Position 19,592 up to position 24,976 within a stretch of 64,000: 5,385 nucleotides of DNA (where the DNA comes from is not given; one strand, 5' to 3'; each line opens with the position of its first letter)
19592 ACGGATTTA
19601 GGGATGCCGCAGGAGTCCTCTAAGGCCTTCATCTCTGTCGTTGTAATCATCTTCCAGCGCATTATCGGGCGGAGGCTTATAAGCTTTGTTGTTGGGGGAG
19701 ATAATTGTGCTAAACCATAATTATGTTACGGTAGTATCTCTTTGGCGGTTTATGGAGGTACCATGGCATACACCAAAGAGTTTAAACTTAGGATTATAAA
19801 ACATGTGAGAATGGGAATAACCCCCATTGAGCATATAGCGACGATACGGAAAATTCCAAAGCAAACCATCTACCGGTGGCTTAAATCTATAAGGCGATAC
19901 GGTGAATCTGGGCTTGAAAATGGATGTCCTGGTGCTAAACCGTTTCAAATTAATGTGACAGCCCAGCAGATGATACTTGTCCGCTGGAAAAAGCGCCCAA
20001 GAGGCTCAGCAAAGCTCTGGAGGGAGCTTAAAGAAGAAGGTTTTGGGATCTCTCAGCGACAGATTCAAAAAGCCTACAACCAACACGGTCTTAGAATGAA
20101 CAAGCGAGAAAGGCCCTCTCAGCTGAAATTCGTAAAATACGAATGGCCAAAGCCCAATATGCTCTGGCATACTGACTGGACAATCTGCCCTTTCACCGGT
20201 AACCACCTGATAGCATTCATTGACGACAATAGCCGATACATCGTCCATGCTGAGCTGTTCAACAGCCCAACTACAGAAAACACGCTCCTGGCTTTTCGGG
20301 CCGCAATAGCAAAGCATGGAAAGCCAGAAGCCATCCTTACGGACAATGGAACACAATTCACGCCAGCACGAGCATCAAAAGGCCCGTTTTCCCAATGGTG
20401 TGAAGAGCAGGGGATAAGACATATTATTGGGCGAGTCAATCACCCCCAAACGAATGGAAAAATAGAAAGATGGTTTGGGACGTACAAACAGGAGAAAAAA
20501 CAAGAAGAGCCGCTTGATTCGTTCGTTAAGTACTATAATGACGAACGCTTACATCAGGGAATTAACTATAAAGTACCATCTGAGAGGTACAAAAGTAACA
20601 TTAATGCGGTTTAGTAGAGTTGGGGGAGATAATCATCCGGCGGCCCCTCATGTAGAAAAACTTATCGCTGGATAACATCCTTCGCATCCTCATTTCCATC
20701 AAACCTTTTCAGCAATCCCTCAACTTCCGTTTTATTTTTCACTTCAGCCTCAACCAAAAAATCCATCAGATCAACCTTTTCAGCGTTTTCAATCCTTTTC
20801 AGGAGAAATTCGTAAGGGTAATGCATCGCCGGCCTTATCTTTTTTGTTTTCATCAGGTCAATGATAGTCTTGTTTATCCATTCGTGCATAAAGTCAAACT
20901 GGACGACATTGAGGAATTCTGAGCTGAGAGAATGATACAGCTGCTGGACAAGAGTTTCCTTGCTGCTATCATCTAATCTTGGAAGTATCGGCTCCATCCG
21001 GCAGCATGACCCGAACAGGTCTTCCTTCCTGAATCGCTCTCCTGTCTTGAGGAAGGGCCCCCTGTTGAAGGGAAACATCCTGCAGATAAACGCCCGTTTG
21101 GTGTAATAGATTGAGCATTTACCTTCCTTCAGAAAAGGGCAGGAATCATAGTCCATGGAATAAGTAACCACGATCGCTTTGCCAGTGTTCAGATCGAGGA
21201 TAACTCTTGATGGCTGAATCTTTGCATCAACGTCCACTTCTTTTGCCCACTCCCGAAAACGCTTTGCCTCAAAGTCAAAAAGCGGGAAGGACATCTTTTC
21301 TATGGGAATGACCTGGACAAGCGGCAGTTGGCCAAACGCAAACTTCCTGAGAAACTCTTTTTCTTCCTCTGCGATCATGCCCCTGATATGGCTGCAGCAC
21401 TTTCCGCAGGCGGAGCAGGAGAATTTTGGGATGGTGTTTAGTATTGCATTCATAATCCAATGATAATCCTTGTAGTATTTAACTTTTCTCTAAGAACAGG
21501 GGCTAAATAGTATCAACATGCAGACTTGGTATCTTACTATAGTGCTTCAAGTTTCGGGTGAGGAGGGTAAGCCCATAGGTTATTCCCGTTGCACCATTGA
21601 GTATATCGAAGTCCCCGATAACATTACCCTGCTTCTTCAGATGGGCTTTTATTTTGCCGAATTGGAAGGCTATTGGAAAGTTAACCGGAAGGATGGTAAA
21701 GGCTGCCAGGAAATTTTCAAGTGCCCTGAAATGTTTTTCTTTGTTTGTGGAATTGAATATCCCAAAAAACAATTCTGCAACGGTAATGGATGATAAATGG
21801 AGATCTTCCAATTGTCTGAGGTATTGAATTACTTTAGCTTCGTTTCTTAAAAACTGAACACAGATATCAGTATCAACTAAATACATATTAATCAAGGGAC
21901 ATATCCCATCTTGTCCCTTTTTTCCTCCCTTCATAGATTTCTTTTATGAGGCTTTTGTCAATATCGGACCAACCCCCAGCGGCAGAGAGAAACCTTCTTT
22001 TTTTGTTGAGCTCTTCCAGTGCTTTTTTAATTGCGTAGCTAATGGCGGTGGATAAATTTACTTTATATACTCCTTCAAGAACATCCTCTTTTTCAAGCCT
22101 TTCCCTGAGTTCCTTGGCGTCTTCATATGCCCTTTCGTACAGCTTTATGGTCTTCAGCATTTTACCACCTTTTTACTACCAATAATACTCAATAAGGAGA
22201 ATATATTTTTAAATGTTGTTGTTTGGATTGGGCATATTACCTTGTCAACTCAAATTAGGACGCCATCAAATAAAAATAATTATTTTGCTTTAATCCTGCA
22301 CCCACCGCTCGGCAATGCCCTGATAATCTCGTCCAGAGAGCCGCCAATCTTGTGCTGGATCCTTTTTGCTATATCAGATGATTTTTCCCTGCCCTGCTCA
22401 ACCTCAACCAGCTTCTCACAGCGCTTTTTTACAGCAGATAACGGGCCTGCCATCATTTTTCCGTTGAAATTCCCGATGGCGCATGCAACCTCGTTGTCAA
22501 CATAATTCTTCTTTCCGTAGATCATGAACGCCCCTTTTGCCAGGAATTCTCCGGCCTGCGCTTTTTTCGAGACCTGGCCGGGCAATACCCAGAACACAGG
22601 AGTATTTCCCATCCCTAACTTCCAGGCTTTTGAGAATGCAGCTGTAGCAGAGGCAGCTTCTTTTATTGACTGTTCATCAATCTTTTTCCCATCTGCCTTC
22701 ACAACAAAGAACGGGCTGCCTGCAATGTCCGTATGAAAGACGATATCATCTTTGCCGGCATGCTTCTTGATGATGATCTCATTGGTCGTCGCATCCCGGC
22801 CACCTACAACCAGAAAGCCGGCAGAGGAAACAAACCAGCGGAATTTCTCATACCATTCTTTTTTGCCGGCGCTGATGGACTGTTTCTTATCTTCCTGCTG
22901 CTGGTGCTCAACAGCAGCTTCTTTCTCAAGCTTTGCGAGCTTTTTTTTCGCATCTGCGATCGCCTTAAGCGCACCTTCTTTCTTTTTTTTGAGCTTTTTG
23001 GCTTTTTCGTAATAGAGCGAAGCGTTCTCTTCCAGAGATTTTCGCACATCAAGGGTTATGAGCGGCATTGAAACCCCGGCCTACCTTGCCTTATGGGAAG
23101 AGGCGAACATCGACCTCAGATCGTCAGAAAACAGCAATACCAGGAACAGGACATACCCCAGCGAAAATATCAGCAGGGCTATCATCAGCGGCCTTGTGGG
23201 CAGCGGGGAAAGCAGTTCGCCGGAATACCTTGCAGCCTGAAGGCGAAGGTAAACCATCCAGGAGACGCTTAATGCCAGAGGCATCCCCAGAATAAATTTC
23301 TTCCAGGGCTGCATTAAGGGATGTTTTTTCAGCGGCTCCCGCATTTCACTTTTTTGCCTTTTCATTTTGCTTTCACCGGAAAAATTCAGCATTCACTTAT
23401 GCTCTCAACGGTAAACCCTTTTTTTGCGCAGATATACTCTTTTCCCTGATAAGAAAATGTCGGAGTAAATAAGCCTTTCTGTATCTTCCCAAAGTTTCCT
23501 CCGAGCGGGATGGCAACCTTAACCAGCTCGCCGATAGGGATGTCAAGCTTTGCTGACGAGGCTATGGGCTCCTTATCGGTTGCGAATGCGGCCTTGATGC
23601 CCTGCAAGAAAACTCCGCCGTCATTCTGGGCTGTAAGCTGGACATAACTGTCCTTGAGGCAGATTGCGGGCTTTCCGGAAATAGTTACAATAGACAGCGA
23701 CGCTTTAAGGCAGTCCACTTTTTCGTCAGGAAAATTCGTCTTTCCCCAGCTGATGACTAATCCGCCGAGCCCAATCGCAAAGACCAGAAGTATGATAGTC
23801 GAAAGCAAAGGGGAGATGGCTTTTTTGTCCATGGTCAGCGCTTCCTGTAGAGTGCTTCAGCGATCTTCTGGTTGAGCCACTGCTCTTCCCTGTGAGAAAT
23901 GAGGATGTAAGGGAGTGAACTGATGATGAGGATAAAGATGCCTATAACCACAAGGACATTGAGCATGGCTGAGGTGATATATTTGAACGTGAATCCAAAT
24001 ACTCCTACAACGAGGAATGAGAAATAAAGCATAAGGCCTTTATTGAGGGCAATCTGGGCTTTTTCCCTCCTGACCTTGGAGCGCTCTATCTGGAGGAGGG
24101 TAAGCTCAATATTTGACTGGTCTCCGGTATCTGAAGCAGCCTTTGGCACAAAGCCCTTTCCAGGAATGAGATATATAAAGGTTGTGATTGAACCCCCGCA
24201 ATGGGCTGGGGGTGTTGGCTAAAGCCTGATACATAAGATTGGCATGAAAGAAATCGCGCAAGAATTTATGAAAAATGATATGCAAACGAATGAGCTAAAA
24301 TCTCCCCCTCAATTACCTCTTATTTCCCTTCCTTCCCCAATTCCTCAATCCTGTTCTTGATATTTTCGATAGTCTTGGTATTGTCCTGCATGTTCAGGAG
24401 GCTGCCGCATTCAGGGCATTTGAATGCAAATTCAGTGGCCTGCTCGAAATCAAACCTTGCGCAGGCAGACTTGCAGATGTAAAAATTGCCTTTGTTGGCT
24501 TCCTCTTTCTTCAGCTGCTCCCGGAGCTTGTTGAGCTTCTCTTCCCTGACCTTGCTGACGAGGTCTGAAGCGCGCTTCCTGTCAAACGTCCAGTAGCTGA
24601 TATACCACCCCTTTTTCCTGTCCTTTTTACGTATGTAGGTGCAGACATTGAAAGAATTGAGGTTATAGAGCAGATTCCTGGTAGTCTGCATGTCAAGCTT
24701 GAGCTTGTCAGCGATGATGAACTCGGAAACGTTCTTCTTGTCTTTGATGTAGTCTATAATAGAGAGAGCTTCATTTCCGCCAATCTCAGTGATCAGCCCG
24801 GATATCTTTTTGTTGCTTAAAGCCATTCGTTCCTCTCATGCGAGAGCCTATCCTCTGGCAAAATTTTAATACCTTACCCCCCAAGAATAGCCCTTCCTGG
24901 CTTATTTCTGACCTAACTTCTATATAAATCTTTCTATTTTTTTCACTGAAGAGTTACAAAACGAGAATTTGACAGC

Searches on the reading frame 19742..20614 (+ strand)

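Call 30: search_protein_families(library=pfam, proteins=[window:19742-20614:+], max_evalue=0.001)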
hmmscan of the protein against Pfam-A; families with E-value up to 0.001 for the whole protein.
window:19742-20614:+ (290 aa): 7 families
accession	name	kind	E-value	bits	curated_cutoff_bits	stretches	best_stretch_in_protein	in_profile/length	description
PF00665.32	rve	-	2.4e-17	63.5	32.6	1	137-235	3-102/102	Integrase core domain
PF13683.12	rve_3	-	6.3e-10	39.1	26.5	1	224-279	2-67/67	Integrase core domain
PF24764.1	rva_4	-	6.9e-09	36.1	26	1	133-211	2-81/194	Integrase core domain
PF13518.12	HTH_28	-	7.5e-09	36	25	1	14-63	1-48/52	Helix-turn-helix domain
PF13565.12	HTH_32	-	2.1e-05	25.4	33.7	1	42-110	1-71/73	Homeodomain-like domain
PF01710.22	HTH_Tnp_IS630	-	3.3e-05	24.4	21.3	1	8-49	1-41/119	Transposase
PF13384.12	HTH_23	-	0.00011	22.3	24.6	0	15-58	7-49/50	Homeodomain-like domain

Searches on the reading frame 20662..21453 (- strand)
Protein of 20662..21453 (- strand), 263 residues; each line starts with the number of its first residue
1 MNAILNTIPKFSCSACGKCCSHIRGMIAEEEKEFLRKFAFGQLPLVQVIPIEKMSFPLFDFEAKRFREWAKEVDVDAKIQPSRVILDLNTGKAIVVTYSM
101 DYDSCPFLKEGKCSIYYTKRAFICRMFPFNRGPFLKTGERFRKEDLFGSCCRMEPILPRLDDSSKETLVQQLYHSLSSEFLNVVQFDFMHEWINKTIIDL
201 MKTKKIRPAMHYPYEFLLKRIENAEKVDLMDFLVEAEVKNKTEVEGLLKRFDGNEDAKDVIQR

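Call 30: search_protein_families(library=pfam, proteins=[window:20662-21453:-], max_evalue=0.001)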
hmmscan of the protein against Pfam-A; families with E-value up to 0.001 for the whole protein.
window:20662-21453:- (263 aa): 1 family
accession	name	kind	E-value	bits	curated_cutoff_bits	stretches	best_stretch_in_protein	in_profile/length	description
PF03692.20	CxxCxxCC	-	3.3e-06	28.1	23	1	13-130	2-72/85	Putative zinc- or iron-chelating domain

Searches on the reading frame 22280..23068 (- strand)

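Call 30: search_protein_families(library=pfam, proteins=[window:22280-23068:-], max_evalue=0.001)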
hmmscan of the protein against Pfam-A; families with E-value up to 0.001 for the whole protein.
window:22280-23068:- (262 aa): 3 families
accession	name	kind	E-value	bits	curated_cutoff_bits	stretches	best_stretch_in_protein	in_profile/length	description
PF05670.18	NFACT-R_1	-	1.9e-32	112.5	29.8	1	75-185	1-112/112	NFACT protein RNA binding domain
PF05833.16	NFACT_N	-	4.9e-07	29.3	31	1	4-61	371-426/456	NFACT N-terminal and middle domains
PF18297.6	NFACT-R_2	-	0.00019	22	26.9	1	77-148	2-69/104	NFACT protein RNA binding domain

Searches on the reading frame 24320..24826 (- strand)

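Call 30: search_protein_families(library=pfam, proteins=[window:24320-24826:-], max_evalue=0.001)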
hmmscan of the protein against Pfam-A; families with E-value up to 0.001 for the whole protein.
window:24320-24826:- (168 aa): 1 family
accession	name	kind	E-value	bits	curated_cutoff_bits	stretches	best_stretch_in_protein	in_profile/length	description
PF02002.24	TFIIE_alpha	-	3.3e-15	56.3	22.9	1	10-109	5-104/105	TFIIE alpha subunit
